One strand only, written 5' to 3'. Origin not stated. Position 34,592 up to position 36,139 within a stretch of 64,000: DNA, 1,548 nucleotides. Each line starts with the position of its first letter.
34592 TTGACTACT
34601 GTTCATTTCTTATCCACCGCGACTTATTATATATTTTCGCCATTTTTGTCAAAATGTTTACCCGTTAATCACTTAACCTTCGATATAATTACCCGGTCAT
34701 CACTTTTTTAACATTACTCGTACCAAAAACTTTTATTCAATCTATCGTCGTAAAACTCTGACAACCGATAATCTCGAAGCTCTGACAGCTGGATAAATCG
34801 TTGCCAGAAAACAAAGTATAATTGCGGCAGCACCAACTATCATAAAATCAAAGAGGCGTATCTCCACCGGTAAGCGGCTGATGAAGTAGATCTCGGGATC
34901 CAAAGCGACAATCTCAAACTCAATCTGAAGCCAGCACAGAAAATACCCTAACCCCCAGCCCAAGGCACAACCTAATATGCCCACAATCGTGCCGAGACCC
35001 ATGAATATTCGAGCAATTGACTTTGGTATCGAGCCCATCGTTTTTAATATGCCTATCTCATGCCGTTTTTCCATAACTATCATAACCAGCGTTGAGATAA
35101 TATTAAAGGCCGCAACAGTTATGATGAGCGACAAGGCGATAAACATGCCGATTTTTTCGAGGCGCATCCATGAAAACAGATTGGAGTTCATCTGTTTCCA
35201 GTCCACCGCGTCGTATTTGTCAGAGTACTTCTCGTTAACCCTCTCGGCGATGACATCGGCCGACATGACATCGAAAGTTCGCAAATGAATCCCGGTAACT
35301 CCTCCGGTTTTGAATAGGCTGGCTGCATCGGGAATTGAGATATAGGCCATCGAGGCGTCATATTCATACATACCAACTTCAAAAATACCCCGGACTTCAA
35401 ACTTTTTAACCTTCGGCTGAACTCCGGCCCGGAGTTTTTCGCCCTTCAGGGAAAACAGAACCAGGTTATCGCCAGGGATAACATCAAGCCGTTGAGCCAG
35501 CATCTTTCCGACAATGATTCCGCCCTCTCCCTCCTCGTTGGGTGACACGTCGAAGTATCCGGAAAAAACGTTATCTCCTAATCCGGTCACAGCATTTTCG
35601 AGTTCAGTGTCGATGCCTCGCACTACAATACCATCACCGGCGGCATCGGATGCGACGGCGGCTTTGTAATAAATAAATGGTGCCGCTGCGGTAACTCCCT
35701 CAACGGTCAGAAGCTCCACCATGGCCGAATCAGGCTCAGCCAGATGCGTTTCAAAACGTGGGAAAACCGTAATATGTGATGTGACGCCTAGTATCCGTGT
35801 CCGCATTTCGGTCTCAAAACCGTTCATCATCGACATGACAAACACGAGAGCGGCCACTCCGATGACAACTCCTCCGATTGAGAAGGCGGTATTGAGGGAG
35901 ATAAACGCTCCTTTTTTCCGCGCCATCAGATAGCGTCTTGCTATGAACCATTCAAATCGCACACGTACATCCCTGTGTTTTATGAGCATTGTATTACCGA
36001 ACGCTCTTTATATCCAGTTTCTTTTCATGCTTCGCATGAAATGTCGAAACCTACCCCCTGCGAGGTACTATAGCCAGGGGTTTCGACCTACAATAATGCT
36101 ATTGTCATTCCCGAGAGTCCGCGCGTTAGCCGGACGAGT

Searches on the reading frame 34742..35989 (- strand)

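Call 72: search_protein_families(library=pfam, proteins=[window:34742-35989:-], max_evalue=0.00001)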
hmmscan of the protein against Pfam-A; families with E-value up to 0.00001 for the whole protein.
window:34742-35989:- (415 aa): 2 families
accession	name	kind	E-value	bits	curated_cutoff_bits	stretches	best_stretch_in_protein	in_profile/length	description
PF02687.27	FtsX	-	2.7e-17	63.4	25.5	1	284-408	2-119/120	FtsX-like permease C-terminal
PF12704.14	MacB_PCD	-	1.1e-15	58.9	27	1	34-252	1-205/207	MacB-like periplasmic core domain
